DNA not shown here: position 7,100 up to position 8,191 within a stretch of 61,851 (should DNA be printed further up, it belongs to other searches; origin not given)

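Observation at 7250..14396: Eight-gene translationally coupled operon linking an aa3 oxidase to a TlpA thioredoxin and an ABC-2 exporter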

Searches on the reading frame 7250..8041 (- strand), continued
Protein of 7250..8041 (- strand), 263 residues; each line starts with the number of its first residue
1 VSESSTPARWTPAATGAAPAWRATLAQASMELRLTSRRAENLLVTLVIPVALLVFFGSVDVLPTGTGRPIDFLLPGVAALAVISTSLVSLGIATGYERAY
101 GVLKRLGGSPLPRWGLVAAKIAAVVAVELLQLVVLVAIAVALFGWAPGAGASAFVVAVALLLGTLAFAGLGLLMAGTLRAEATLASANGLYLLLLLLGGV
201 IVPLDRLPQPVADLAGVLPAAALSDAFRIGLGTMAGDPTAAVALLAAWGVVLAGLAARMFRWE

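Call 30: find_related_loci(query=A2, collection=genome_contigs, flank=10000)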
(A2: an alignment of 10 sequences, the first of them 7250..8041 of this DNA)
Query A2 (263 aa) in genome_contigs; peptide patterns used: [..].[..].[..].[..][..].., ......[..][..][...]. (x = any residue, [..] = any of these).
600 stretches matched a pattern (row limit reached: there are more); 597 encode a relative of the query (tblastn E <= 1e-3); the best 80 are kept; 80 distinct loci.
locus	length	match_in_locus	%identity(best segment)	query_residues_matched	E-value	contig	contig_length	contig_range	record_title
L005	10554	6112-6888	68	5-263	7e-86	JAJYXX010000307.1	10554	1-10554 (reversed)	MAG: Chloroflexi bacterium isolate FK3.bin76 NODE_12572_length_10554_cov_5.628465, whole genome shotgun sequence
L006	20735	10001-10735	59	18-263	1e-77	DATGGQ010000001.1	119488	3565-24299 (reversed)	MAG TPA_asm: Candidatus Limnocylindrales bacterium isolate SMAG_U9758 k141_1527144, whole genome shotgun sequence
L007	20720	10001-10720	65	23-263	6e-76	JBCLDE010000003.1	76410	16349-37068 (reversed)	Candidatus Limnocylindrales bacterium isolate SLM_LV1_BS-K20 Node_3_length_76410_cov_63.247025, whole genome shotgun seq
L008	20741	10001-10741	61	17-263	2e-74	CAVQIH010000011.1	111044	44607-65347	MAG: uncultured Chloroflexia bacterium isolate MFD10007.bin.3.293 genome assembly, contig: contig_38205, whole genome sh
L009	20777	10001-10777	50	3-263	7e-74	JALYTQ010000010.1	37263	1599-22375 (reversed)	MAG: Chloroflexota bacterium isolate LIV bin34 SD1462_NODE_89_length_37263_cov_1.387710, whole genome shotgun sequence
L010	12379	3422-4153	67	18-263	3e-73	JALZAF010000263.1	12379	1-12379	MAG: Chloroflexota bacterium isolate KAP bin84 SD1490-92_k127_208012, whole genome shotgun sequence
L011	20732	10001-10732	61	23-263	1e-72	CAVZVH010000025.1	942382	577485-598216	MAG: uncultured Chloroflexia bacterium isolate MFD06742.bin.2.250 genome assembly, contig: contig_35234, whole genome sh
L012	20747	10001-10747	58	5-263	2e-72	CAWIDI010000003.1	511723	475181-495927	MAG: uncultured Chloroflexia bacterium isolate MFD05442.bin.2.330 genome assembly, contig: contig_21109, whole genome sh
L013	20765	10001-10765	53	5-263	4e-72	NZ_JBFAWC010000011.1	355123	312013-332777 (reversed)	Streptomyces sp. NPDC052114 NPDC052114_146_D7.ctg-0011, whole genome shotgun sequence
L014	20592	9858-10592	55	16-263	4e-72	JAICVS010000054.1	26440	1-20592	MAG: Ktedonobacterales bacterium isolate LS_FP_2_bin.4 k141_3909664_length_26440_cov_12.8557, whole genome shotgun seque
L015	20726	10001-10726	58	20-263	8e-72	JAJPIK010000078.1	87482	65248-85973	MAG: Chloroflexota bacterium isolate Centralia_MAG_325 k107_23562111, whole genome shotgun sequence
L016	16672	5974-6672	58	31-263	2e-71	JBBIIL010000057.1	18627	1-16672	MAG: Chloroflexota bacterium isolate EPS170215_bin_138 NODE_3429_length_18627_cov_9.970601, whole genome shotgun sequenc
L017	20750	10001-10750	53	10-263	5e-71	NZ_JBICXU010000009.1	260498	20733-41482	Streptomyces sp. NPDC048416 NPDC048416_33_F5.ctg-0009, whole genome shotgun sequence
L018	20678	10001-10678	65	30-261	2e-71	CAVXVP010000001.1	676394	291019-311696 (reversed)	MAG: uncultured Chloroflexia bacterium isolate MFD06298.bin.2.198 genome assembly, contig: contig_11155, whole genome sh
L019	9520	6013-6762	56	11-263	1e-70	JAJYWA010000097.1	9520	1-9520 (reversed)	MAG: Actinomycetes bacterium isolate FK2.bin64 NODE_10380_length_9520_cov_1.627914, whole genome shotgun sequence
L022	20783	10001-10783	53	1-263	4e-70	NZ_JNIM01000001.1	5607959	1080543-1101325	Thermogemmatispora carboxidivorans strain PM5 N688DRAFT_scf7180000000002_quiver_dupTrim_7460.1_C, whole genome shotgun s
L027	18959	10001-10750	57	14-263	1e-68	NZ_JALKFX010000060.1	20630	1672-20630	Frankia sp. AgB32 NODE_109_length_20630_cov_34.804457, whole genome shotgun sequence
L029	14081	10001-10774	47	4-263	1e-68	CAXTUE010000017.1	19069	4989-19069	MAG TPA_asm: uncultured Ktedonobacteraceae bacterium isolate public_SRR14721957_metawrap_bin.2 genome assembly, contig:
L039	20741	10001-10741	54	14-263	5e-67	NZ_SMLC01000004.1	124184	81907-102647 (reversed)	Actinomadura sp. 6K520 NODE_4_length_124184_cov_61.3401, whole genome shotgun sequence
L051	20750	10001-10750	56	10-263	1e-65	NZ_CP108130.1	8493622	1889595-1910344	Streptomyces sp. NBC_00191 chromosome, complete genome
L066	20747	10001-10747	53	7-263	2e-64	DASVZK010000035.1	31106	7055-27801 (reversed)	MAG TPA_asm: Ktedonobacterales bacterium isolate SMAG_U2626 k141_414069, whole genome shotgun sequence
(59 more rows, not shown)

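Call 33: search_protein_families(library=pfam, proteins=[L051:10811-11977:+, L051:11835-12974:+, L051:12960-14063:-, L051:14503-15930:-, L051:7913-8713:-, L051:6495-8081:-, L051:5244-6425:-, L027:10794-11966:+, L039:10748-11686:+, L039:11720-12607:+], max_evalue=0.001)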
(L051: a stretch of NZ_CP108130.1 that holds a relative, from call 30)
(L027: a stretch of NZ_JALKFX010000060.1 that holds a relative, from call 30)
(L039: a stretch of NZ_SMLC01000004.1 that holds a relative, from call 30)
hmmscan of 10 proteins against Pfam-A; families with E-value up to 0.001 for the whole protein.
L051:10811-11977:+ (388 aa): 1 family
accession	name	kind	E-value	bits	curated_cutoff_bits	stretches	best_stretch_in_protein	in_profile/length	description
PF07719.23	TPR_2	-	0.00035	20.9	27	0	71-97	6-32/34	Tetratricopeptide repeat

L051:11835-12974:+ (379 aa): 1 family
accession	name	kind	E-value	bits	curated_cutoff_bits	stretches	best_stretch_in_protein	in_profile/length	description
PF02628.20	COX15-CtaA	-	7.1e-22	78.3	29.9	1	82-351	4-322/322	Cytochrome oxidase assembly protein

L051:12960-14063:- (367 aa): 1 family
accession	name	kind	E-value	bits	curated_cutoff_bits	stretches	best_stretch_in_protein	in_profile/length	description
PF04909.20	Amidohydro_2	-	3.1e-09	37.4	26.4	1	195-358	117-289/289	Amidohydrolase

L051:14503-15930:- (475 aa): 1 family
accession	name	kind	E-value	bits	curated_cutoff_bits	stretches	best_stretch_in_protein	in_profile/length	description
PF01040.23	UbiA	-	9.8e-69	231.8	34.2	1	202-457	1-249/250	UbiA prenyltransferase family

L051:7913-8713:- (266 aa): 6 families
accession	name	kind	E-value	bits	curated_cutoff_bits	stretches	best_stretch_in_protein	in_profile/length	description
PF01022.26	HTH_5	-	8.8e-06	26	22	1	42-87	2-46/47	Bacterial regulatory protein, arsR family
PF13412.12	HTH_24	-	1.8e-05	24.7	21.9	1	50-87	11-48/48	Winged helix-turn-helix DNA-binding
PF01047.28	MarR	-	5.4e-05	23.4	24.6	1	49-87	10-48/59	MarR family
PF09339.16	HTH_IclR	-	7.9e-05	22.8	22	1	55-87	17-49/52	IclR helix-turn-helix domain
PF12802.13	MarR_2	-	0.00028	21.4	27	0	49-89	12-53/61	MarR family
PF01978.25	TrmB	-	0.00043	20.5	25.6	0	51-92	17-58/68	Sugar-specific transcriptional regulator TrmB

L051:6495-8081:- (528 aa): 2 families
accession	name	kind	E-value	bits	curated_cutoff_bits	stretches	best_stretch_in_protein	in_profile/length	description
PF01458.23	SUFBD_core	-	4.1e-86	288.6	27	1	265-499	1-232/232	SUF system FeS cluster assembly, SufBD core domain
PF19295.5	SufBD_N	-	6.4e-09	36.1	23.5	1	200-262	109-171/172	SufBD protein N-terminal region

L051:5244-6425:- (393 aa): 1 family
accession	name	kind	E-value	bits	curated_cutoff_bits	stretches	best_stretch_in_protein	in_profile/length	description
PF01458.23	SUFBD_core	-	6.3e-75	252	27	1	137-364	5-232/232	SUF system FeS cluster assembly, SufBD core domain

L027:10794-11966:+ (390 aa): 1 family
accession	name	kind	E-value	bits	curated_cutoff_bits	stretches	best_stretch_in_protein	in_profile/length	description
PF02628.20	COX15-CtaA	-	1.7e-21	77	29.9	1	47-315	5-321/322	Cytochrome oxidase assembly protein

L039:10748-11686:+ (312 aa): 1 family
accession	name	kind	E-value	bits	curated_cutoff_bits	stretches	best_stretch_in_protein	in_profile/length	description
PF00892.27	EamA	-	6.2e-23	82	28.2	1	168-300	3-134/135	EamA-like transporter family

L039:11720-12607:+ (295 aa): 1 family
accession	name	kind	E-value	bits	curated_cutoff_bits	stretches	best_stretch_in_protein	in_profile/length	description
PF00227.31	Proteasome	-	6.4e-38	130.7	22.4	1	66-245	3-182/189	Proteasome subunit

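Call 38: search_protein_families(library=pfam, proteins=[L022:7531-8502:-, L022:11039-11485:+, L022:12127-13032:+, L009:10805-11338:+, L009:11332-11847:-, L015:10808-11227:+, L015:8198-8848:-, L066:10828-11343:-, L029:10906-11460:+, L019:3720-5003:-], max_evalue=0.001)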
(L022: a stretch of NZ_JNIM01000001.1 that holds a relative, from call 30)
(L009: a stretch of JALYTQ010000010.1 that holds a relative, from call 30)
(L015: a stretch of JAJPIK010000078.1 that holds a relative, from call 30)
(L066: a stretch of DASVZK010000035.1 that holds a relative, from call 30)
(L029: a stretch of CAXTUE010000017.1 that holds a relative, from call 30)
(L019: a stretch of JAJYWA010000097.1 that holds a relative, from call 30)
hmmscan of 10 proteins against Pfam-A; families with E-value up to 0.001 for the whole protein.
L022:7531-8502:- (323 aa): 2 families
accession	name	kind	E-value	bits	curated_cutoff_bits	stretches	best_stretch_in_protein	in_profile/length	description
PF01738.24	DLH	-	1.3e-06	28.6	21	1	88-212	23-132/217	Dienelactone hydrolase family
PF12697.13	Abhydrolase_6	-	2.1e-05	25.7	26.3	1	105-234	26-113/217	Alpha/beta hydrolase family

L022:11039-11485:+ (148 aa): 2 families
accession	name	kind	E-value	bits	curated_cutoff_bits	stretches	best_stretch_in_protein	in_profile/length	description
PF00011.27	HSP20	-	2.1e-24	86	20.8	1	46-146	2-100/102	Hsp20/alpha crystallin family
PF17886.7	ArsA_HSP20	-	1.6e-08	34.5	22.5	1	51-131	2-62/63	HSP20-like domain found in ArsA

L022:12127-13032:+ (301 aa): 2 families
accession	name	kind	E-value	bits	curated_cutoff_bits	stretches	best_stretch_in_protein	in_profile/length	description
PF12836.13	HHH_3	-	1.1e-12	48.3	27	1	240-286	3-49/65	Helix-hairpin-helix motif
PF10531.15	SLBB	-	3.7e-12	46.3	27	1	157-210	2-54/55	SLBB domain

L009:10805-11338:+ (177 aa): 1 family
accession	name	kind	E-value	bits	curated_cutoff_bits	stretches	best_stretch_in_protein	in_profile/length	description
PF03473.23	MOSC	-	2.1e-18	66.9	22.7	1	60-166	9-119/120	MOSC domain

L009:11332-11847:- (171 aa): 0 families

L015:10808-11227:+ (139 aa): 0 families

L015:8198-8848:- (216 aa): 0 families

L066:10828-11343:- (171 aa): 2 families
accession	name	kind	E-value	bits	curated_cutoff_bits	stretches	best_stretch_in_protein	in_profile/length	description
PF13302.13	Acetyltransf_3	-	1.8e-06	29.1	25.4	1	18-148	1-138/138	Acetyltransferase (GNAT) domain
PF00583.31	Acetyltransf_1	-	1.5e-05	25.7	20.7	1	88-147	58-116/116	Acetyltransferase (GNAT) family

L029:10906-11460:+ (184 aa): 1 family
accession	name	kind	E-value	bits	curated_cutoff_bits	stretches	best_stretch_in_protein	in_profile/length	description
PF03473.23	MOSC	-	8.9e-17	61.7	22.7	1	63-170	8-119/120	MOSC domain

L019:3720-5003:- (427 aa): 2 families
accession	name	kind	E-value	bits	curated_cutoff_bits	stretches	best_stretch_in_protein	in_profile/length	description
PF00587.30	tRNA-synt_2b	-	1.3e-32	113.7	29.3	1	225-401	8-179/179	tRNA synthetase class II core domain (G, H, P, S and T)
PF02403.27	Seryl_tRNA_N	-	2.5e-18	66.7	28.2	1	1-110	1-108/108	Seryl-tRNA synthetase N-terminal domain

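Call 45: search_solved_structures(query=A2, max_evalue=1)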
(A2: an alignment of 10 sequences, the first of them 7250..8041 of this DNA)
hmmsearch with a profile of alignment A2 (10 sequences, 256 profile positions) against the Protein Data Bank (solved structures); distinct sequences matched with E-value up to 1: 3.
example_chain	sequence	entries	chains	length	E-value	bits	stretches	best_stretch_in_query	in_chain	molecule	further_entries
8yzp_A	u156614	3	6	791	3.7e-07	33.2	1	61-254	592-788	ABC transporter G family member 23-like Protein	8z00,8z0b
8z01_A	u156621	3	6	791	3.7e-07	33.2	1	61-254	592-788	ABC transporter G family member 23-like Protein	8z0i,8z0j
9ju6_A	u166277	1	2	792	3.7e-07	33.2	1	61-254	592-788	ABC transporter G family member 23-like Protein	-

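Call 58: search_protein_families(library=pfam, alignment_id=A1, max_evalue=1)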
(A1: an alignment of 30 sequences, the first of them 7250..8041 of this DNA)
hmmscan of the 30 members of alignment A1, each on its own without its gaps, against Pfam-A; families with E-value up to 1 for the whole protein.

A. member 1, window:7250-8041:- (263 aa): 4 families
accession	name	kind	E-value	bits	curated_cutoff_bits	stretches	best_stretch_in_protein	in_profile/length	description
PF01061.29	ABC2_membrane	-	7.4e-19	68.6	26.9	1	31-230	10-209/211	ABC-2 type transporter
PF12698.13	ABC2_membrane_3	-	1.1e-12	48.2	31.6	1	71-257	162-346/347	ABC-2 family transporter protein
PF12730.13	ABC2_membrane_4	-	0.0027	18.1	27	1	80-171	59-153/179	ABC-2 family transporter protein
PF12679.13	ABC2_membrane_2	-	0.51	10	27.2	0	97-213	93-212/283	ABC-2 family transporter protein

B. families by the number of members that match (of 30 scanned): 13 families
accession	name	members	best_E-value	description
PF12698.13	ABC2_membrane_3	30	2.4e-16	ABC-2 family transporter protein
PF01061.29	ABC2_membrane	29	6.8e-20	ABC-2 type transporter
PF12730.13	ABC2_membrane_4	23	8.2e-06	ABC-2 family transporter protein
PF12679.13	ABC2_membrane_2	13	3.9e-06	ABC-2 family transporter protein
PF13346.12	ABC2_membrane_5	5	0.00014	ABC-2 family transporter protein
PF03379.19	CcmB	2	0.00011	CcmB protein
PF24686.1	FLQE3_permease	2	0.00025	Fluoroquinolones export permease protein family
PF22568.1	Tet_C_40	1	0.008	Tetracyclin repressor-like, C-terminal domain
PF14898.11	DUF4491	1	0.046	Domain of unknown function (DUF4491)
PF10476.14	DUF2448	1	0.064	Protein of unknown function C-terminus (DUF2448)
PF01851.28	PC_rep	1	0.28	Proteasome/cyclosome repeat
PF02116.20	STE2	1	0.56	Fungal pheromone mating factor STE2 GPCR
PF11857.13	DUF3377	1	0.89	Domain of unknown function (DUF3377)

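Call 62: predict_structure(alignment_id=A1)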
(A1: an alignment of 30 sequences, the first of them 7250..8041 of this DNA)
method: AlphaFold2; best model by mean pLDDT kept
length: 263 residues; sequences in the alignment: 30
mean_pLDDT: 92.1   pTM: 0.87
mean pLDDT of the five models: 92.1, 91.7, 90.9, 90.9, 90.2
residues with pLDDT >= 90: 215; 70-90: 31; 50-70: 16; < 50: 1
segments of 3 or more residues with pLDDT < 50: none
pLDDT, mean of each block of 10 residues (from residue 1): 61 75 94 92 92 93 79 96 95 94 84 90 95 98 96 98 97 97 97 95 94 98 98 97 98 96 81
secondary structure, 60 per line:
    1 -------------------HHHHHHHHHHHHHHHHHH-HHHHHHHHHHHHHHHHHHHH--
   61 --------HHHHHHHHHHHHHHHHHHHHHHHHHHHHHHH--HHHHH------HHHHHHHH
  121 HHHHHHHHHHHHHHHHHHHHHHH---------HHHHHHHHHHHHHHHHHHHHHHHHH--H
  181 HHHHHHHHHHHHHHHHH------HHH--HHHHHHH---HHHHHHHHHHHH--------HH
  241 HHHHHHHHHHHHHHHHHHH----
elements in order: H20-37 H39-58 H69-99 H102-106 H113-143 H153-177 H180-197 H209-215 H219-230 H239-259

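Call 64: fold_search(model_id=the predicted structure, library=pdb)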
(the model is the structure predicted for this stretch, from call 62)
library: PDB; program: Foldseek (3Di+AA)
matches with E <= 10: 373; with E <= 0.001: 14
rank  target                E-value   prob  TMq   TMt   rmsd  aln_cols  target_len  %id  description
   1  8z01_A                6.9e-06  1.00  0.64  0.28   4.1       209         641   17  Tribolium castaneum ABCH-9C(E224Q) mutant in complex with LMNG and ceramide(d36:1) (released 2025-04-16)
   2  8yzp_A                3.3e-05  1.00  0.65  0.28   3.9       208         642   18  Tribolium castaneum ABCH-9C in complex with ceramide(d36:1) (released 2025-04-16)
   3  8z01_B                3.9e-05  1.00  0.66  0.29   3.9       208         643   18  Tribolium castaneum ABCH-9C(E224Q) mutant in complex with LMNG and ceramide(d36:1) (released 2025-04-16)
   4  8tsl_C                1.9e-04  1.00  0.69  0.71   4.0       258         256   17  S. thermodepolymerans KpsM-KpsE in Apo 2 state with rigid body fitted KpsT (released 2024-04-17)
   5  8z0j_A                2.0e-04  1.00  0.58  0.27   4.7       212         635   19  Tribolium castaneum ABCH-9C(E224Q) mutant complexed with ATP in the presence of fenoxycarb (released 2025-04-16)
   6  8z0i_A                2.9e-04  1.00  0.55  0.25   4.5       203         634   19  Tribolium castaneum ABCH-9C(E224Q) mutant in complex with ATP (released 2025-04-16)
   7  8tsh_D                4.5e-04  1.00  0.67  0.69   4.1       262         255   16  S. thermodepolymerans KpsMT(E151Q)-KpsE in complex with ATP (released 2024-04-17)
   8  8tsi_C                4.7e-04  1.00  0.72  0.73   3.8       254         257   17  S. thermodepolymerans KpsMT-KpsE in complex with ADP:AlF4- (released 2024-04-17)
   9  7k2t_B                5.8e-04  1.00  0.59  0.62   6.3       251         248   12  Mg2+/ATP-bound structure of the full-length WzmWzt O antigen ABC transporter in lipid nanodiscs (released 2021-01-13)
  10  8tsh_C                6.6e-04  1.00  0.67  0.68   4.2       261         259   17  S. thermodepolymerans KpsMT(E151Q)-KpsE in complex with ATP (released 2024-04-17)
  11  8tun_C                7.9e-04  1.00  0.71  0.72   3.9       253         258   17  S. thermodepolymerans KpsM-KpsE in Glycolipid 1 state with rigid body fitted KpsT (released 2024-04-17)
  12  7o0y_D                7.9e-04  1.00  0.54  0.53   7.6       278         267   18  ABC transporter NosDFY, nucleotide-free in GDN (released 2022-04-13)
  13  6oih_D                9.0e-04  1.00  0.56  0.59   6.6       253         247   13  Crystal structure of O-antigen polysaccharide ABC-transporter (released 2019-04-17)
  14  7o0y_E                9.8e-04  1.00  0.55  0.58   6.9       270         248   18  ABC transporter NosDFY, nucleotide-free in GDN (released 2022-04-13)
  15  7o17_E                1.4e-03  1.00  0.55  0.55   7.5       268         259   18  ABC transporter NosDFY E154Q, ATP-bound in lipid nanodisc (released 2022-04-13)
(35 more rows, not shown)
